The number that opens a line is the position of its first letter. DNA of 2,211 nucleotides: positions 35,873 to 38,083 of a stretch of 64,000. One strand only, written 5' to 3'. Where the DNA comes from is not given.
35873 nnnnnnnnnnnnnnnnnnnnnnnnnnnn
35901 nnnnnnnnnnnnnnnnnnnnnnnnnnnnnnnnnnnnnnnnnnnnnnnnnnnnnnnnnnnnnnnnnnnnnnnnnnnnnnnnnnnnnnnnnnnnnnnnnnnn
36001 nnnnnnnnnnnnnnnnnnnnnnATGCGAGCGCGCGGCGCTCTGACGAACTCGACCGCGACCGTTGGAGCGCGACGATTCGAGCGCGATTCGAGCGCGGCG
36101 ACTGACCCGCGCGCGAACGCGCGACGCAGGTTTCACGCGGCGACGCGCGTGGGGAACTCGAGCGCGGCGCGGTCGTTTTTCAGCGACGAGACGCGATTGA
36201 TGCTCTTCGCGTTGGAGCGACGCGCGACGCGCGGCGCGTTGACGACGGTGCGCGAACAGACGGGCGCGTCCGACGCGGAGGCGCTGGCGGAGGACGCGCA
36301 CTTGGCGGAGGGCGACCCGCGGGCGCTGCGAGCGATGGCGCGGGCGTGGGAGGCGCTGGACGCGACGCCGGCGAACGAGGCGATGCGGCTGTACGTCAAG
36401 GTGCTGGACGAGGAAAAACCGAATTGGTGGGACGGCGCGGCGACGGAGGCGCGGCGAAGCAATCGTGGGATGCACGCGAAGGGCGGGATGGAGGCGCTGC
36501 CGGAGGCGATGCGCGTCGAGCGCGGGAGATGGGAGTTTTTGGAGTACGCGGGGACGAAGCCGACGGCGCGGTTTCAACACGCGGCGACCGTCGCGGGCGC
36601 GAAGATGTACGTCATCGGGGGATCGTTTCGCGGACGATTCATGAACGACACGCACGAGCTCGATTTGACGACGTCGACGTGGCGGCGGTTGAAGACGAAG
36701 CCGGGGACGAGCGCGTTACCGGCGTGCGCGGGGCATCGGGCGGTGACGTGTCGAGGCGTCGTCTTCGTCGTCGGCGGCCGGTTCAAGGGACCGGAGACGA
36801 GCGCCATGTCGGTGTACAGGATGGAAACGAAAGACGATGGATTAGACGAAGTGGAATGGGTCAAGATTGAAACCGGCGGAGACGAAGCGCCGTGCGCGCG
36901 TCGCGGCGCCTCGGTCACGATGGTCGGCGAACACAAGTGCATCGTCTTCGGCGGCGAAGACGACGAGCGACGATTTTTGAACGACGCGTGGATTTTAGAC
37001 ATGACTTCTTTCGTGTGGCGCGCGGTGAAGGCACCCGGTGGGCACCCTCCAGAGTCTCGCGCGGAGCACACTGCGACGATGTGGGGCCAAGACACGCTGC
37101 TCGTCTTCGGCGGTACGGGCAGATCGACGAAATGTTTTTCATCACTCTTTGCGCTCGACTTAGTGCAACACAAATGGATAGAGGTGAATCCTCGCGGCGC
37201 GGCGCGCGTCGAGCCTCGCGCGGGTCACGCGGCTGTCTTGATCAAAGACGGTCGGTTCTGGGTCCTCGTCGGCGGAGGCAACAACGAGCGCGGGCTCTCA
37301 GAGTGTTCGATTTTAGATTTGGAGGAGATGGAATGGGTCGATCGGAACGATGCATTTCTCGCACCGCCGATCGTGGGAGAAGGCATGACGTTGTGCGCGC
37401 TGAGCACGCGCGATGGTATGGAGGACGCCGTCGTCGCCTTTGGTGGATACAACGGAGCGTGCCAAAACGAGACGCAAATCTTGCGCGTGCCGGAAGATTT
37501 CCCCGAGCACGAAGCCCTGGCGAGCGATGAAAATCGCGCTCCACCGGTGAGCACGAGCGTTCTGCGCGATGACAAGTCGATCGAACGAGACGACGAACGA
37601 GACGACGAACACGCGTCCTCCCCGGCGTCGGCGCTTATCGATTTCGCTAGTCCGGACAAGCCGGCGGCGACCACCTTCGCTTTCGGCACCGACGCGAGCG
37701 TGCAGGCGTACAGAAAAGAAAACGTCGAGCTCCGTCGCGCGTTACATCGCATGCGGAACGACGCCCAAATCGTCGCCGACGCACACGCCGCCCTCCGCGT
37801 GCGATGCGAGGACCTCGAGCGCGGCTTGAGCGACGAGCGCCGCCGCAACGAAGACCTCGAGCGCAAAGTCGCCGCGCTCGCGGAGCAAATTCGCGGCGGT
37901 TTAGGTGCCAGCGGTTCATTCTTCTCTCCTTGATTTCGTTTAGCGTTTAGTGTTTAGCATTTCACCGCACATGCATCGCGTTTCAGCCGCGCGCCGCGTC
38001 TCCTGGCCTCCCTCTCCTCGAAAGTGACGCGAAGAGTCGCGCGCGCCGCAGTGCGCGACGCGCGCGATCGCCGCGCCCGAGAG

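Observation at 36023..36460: Kelch-type ACBP whose acyl-CoA-binding domain has lost the canonical Y-K-Q core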

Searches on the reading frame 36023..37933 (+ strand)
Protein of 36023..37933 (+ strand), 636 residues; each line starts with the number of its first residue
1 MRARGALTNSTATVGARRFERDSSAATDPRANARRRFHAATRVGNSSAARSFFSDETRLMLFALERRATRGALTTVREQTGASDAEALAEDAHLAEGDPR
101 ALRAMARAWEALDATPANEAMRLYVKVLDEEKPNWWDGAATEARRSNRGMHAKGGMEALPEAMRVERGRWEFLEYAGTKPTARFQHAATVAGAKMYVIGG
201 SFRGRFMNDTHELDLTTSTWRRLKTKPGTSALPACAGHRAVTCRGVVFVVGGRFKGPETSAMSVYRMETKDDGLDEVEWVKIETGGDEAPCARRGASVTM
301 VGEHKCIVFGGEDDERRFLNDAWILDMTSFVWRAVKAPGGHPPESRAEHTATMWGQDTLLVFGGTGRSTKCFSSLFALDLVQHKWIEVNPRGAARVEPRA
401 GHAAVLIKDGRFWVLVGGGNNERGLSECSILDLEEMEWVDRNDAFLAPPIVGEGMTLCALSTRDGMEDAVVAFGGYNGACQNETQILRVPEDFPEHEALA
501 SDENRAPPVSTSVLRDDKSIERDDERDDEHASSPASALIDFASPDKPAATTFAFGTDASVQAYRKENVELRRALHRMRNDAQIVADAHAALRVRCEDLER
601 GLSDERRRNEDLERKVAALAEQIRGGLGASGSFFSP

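Call 5: find_homologous_proteins(query=window:36023-37933:+, max_evalue=1e-10)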
Query window:36023-37933:+ (636 aa): 278 proteins with E <= 1e-10 among 8000 candidates; the best 120 are listed.
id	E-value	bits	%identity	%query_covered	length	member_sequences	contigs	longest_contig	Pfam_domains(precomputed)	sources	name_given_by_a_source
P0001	0.0e+0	1365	100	94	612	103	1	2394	PF24996.1,PF07646.22,PF13418.13,PF00887.25,PF13964.13,PF24681.2,PF13854.13,PF13415.13,PF24981.2,PF01344.32,PF25210.2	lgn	-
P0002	0.0e+0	1269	93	95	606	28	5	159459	PF24996.1,PF07646.22,PF13418.13,PF00887.25,PF13964.13,PF24681.2,PF13854.13,PF13415.13,PF24981.2,PF01344.32,PF25210.2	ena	-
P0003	5.7e-220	750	60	92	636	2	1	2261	PF24996.1,PF07646.22,PF13418.13,PF00887.25,PF24681.2,PF13854.13,PF13415.13,PF24981.2,PF01344.32,PF25210.2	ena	-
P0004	1.1e-215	736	59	89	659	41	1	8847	PF24996.1,PF07646.22,PF13418.13,PF00887.25,PF24681.2,PF13854.13,PF13415.13,PF24981.2,PF01344.32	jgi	-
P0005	1.1e-209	716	60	86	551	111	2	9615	PF24996.1,PF07646.22,PF13418.13,PF24681.2,PF13854.13,PF13415.13,PF25852.1,PF24981.2,PF01344.32,PF25210.2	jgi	jgi:hypothetical protein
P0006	2.9e-208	711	55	96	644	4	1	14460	PF24996.1,PF07646.22,PF13418.13,PF00887.25,PF13964.13,PF24681.2,PF13854.13,PF13415.13,PF24981.2,PF01344.32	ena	-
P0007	5.0e-207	707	57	93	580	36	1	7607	PF24996.1,PF07646.22,PF13418.13,PF00887.25,PF24681.2,PF13854.13,PF13415.13,PF25852.1,PF24981.2,PF01344.32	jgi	-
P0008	7.0e-202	690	54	94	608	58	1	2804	PF24996.1,PF07646.22,PF13418.13,PF00887.25,PF13964.13,PF24681.2,PF13854.13,PF13415.13,PF24981.2,PF01344.32,PF25210.2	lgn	-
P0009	8.8e-202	690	61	81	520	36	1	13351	PF24996.1,PF07646.22,PF13418.13,PF24681.2,PF13854.13,PF13415.13,PF25852.1,PF24981.2,PF01344.32,PF25210.2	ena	-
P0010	1.3e-173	597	61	69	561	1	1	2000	PF24996.1,PF07646.22,PF13418.13,PF24681.2,PF13854.13,PF13415.13,PF24981.2,PF01344.32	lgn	-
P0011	2.1e-170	586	49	97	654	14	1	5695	PF24996.1,PF07646.22,PF13418.13,PF24681.2,PF13854.13,PF13415.13,PF24981.2,PF01344.32,PF25210.2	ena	-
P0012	1.3e-140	488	97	34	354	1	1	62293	PF24996.1,PF07646.22,PF13418.13,PF13964.13,PF24681.2,PF13854.13,PF13415.13,PF24981.2,PF01344.32,PF25210.2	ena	-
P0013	1.5e-133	465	59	55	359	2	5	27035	PF07646.22,PF13418.13,PF24681.2,PF13854.13,PF13415.13,PF24981.2,PF01344.32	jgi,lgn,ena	-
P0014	3.7e-129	450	54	62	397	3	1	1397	PF13418.13,PF24681.2,PF13854.13,PF13415.13,PF24981.2,PF01344.32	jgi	jgi:hypothetical protein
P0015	2.1e-111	392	39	90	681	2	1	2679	PF24996.1,PF07646.22,PF13418.13,PF00887.25,PF24681.2,PF13854.13,PF13415.13,PF24981.2,PF01344.32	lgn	-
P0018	1.4e-76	276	48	44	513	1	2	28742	PF07646.22,PF13418.13,PF24681.2,PF13854.13,PF13415.13,PF24981.2,PF01344.32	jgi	jgi:hypothetical protein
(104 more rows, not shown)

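Call 9: find_encoding_contigs(protein=P0001, flank=3000, max_places=4)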
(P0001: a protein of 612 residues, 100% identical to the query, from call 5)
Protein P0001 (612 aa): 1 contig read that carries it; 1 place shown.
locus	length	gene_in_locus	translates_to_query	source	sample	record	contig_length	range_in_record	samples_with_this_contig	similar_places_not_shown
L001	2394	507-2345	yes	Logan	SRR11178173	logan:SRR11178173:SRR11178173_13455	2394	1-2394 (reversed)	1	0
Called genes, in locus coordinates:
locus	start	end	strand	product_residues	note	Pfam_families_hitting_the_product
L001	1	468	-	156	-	?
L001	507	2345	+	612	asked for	PF13415:Beta-prop_FBX42, PF24981:Beta-prop_ATRN-LZTR1, PF24681:Kelch_KLHDC2_KLHL20_DRC7, PF01344:Kelch_1, PF13415:Beta-prop_FBX42, PF13854:Kelch_HCF, PF24681:Kelch_KLHDC2_KLHL20_DRC7, PF24981:Beta-prop_ATRN-LZTR1, +8 more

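Call 10: find_encoding_contigs(protein=P0002, flank=4000, max_places=4)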
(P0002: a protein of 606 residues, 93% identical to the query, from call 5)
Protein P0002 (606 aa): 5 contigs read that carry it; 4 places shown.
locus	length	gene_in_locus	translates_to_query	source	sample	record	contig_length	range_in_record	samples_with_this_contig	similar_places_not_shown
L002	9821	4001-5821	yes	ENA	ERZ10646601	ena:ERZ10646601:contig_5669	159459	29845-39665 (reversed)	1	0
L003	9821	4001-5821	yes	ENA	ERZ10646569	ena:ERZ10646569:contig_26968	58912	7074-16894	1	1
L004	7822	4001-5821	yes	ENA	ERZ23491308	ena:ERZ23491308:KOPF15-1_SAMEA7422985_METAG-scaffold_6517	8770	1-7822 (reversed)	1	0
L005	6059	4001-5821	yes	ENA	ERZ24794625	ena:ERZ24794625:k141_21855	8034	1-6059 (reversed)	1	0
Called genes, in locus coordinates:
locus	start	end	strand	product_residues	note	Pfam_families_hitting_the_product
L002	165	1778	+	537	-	PF25758:TPR_IPO11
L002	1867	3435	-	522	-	PF05277:DUF726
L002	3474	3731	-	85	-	-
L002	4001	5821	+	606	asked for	PF00887:ACBP, PF13415:Beta-prop_FBX42, PF24681:Kelch_KLHDC2_KLHL20_DRC7, PF24981:Beta-prop_ATRN-LZTR1, PF13415:Beta-prop_FBX42, PF24681:Kelch_KLHDC2_KLHL20_DRC7, PF24981:Beta-prop_ATRN-LZTR1, PF13854:Kelch_HCF, +8 more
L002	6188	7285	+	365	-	PF00999:Na_H_Exchanger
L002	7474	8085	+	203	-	-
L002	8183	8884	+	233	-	PF13428:TPR_14 (faint), PF14559:TPR_19 (faint), PF07719:TPR_2 (faint), PF13176:TPR_7 (faint), PF13181:TPR_8 (faint), PF13432:TPR_16, PF00515:TPR_1 (weak), PF13374:TPR_10 (weak), +2 more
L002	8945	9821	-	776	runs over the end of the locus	PF00989:PAS (faint), PF08447:PAS_3 (faint), PF08448:PAS_4 (faint), PF13426:PAS_9, PF00069:Pkinase, PF07714:PK_Tyr_Ser-Thr, PF00069:Pkinase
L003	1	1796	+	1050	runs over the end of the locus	PF03810:IBN_N, PF08506:Cse1 (weak), PF25758:TPR_IPO11 (weak)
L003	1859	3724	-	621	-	PF05277:DUF726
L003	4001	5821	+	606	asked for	PF00887:ACBP, PF13415:Beta-prop_FBX42, PF24681:Kelch_KLHDC2_KLHL20_DRC7, PF24981:Beta-prop_ATRN-LZTR1, PF13415:Beta-prop_FBX42, PF24681:Kelch_KLHDC2_KLHL20_DRC7, PF24981:Beta-prop_ATRN-LZTR1, PF13854:Kelch_HCF, +8 more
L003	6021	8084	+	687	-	PF00999:Na_H_Exchanger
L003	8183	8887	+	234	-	PF13424:TPR_12 (faint), PF13428:TPR_14 (faint), PF14559:TPR_19 (faint), PF13176:TPR_7 (faint), PF13181:TPR_8 (faint), PF13432:TPR_16, PF00515:TPR_1 (weak), PF13374:TPR_10 (weak), +2 more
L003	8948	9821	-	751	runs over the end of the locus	PF00989:PAS (faint), PF08447:PAS_3 (faint), PF08448:PAS_4 (faint), PF13426:PAS_9, PF00069:Pkinase, PF07714:PK_Tyr_Ser-Thr, PF00069:Pkinase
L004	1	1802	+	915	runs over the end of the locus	?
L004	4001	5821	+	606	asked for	PF00887:ACBP, PF13415:Beta-prop_FBX42, PF24681:Kelch_KLHDC2_KLHL20_DRC7, PF24981:Beta-prop_ATRN-LZTR1, PF13415:Beta-prop_FBX42, PF24681:Kelch_KLHDC2_KLHL20_DRC7, PF24981:Beta-prop_ATRN-LZTR1, PF13854:Kelch_HCF, +8 more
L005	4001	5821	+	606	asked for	PF00887:ACBP, PF13415:Beta-prop_FBX42, PF24681:Kelch_KLHDC2_KLHL20_DRC7, PF24981:Beta-prop_ATRN-LZTR1, PF13415:Beta-prop_FBX42, PF24681:Kelch_KLHDC2_KLHL20_DRC7, PF24981:Beta-prop_ATRN-LZTR1, PF13854:Kelch_HCF, +8 more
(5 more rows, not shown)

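Call 56: list_cluster_members(proteins=[P0002, P0003, P0005, P0007, P0008, P0009, P0011, P0013, P0014, P0018])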
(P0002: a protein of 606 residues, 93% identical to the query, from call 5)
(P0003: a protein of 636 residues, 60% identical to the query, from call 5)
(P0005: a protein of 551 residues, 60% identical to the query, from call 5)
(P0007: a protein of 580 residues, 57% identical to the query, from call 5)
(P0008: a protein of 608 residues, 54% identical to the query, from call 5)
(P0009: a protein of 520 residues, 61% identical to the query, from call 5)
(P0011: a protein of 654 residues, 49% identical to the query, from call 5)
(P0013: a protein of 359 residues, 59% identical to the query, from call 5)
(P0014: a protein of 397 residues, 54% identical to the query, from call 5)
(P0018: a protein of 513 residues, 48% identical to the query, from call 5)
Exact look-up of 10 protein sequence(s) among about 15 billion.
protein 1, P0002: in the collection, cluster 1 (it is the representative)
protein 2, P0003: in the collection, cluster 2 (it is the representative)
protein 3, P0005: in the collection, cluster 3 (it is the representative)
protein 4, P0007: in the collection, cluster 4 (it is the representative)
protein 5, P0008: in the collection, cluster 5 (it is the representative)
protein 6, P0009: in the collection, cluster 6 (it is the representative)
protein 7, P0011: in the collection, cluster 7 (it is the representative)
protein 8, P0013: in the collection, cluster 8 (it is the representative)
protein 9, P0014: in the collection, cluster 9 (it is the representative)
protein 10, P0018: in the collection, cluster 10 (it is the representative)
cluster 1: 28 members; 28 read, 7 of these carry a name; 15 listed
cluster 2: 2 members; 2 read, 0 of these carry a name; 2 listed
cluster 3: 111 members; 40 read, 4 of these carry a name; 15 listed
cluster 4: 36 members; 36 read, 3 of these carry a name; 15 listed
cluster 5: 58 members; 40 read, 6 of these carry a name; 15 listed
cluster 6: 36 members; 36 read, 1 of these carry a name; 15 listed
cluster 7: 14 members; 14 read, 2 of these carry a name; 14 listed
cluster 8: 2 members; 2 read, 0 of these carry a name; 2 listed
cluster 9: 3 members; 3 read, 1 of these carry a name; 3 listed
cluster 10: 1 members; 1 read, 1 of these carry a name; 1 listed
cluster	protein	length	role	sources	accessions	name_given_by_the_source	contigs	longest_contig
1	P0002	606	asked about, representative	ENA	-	-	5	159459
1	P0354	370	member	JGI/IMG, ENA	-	hypothetical protein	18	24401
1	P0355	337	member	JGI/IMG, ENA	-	hypothetical protein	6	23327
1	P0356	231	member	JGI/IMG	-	hypothetical protein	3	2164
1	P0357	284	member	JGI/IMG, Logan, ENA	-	hypothetical protein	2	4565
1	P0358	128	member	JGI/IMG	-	hypothetical protein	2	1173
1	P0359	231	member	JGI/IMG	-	hypothetical protein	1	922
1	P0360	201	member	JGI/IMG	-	hypothetical protein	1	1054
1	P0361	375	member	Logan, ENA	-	-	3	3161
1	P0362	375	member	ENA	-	-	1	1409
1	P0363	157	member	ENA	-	-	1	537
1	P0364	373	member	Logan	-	-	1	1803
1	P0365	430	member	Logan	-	-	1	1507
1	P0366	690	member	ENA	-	-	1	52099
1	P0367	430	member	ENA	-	-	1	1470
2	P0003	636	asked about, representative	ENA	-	-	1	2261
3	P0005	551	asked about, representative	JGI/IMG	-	hypothetical protein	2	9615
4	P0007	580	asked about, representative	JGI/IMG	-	-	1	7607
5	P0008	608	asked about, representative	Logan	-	-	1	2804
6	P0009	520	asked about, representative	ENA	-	-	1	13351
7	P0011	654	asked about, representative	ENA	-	-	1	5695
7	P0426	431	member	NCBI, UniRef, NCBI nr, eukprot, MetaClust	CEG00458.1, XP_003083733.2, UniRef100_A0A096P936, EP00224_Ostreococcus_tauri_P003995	Kelch-type beta propeller [Ostreococcus tauri] | Kelch-type beta propeller n=1 Tax=Ostreococcus tauri TaxID=70448 RepID=A0A096P936_OSTTA | XP_003083733.2 Kelch-type beta propeller [Ostreococcus tauri]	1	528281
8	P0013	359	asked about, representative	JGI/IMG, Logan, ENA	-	-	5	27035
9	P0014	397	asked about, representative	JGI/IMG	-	hypothetical protein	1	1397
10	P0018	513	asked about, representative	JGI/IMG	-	hypothetical protein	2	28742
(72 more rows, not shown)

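Call 70: find_encoding_contigs(protein=P0004, flank=1500, max_places=1)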
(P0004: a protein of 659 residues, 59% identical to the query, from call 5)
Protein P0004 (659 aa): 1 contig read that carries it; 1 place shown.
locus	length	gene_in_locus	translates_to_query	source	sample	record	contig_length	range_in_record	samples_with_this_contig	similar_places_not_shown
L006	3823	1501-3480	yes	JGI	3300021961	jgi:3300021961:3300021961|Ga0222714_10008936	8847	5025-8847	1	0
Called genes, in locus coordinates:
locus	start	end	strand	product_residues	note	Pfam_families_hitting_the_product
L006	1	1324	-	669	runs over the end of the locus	PF05277:DUF726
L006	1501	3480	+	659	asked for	PF00887:ACBP, PF24681:Kelch_KLHDC2_KLHL20_DRC7, PF13415:Beta-prop_FBX42, PF13854:Kelch_HCF, PF24681:Kelch_KLHDC2_KLHL20_DRC7, PF13854:Kelch_HCF, PF13418:Beta-prop_TYW4, PF24981:Beta-prop_ATRN-LZTR1, +7 more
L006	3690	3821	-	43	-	?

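Call 71: find_encoding_contigs(protein=P0011, flank=1500, max_places=1)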
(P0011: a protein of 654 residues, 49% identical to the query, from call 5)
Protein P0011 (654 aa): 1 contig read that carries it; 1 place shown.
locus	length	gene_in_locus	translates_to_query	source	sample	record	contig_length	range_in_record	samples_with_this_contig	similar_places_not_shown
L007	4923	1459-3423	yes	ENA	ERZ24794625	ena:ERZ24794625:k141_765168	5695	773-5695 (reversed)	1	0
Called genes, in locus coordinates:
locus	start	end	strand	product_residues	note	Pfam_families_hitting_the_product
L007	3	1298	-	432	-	?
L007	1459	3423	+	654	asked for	PF13415:Beta-prop_FBX42, PF24681:Kelch_KLHDC2_KLHL20_DRC7, PF24981:Beta-prop_ATRN-LZTR1, PF01344:Kelch_1, PF13415:Beta-prop_FBX42, PF13854:Kelch_HCF, PF24681:Kelch_KLHDC2_KLHL20_DRC7, PF24981:Beta-prop_ATRN-LZTR1, +7 more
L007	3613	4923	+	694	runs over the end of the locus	?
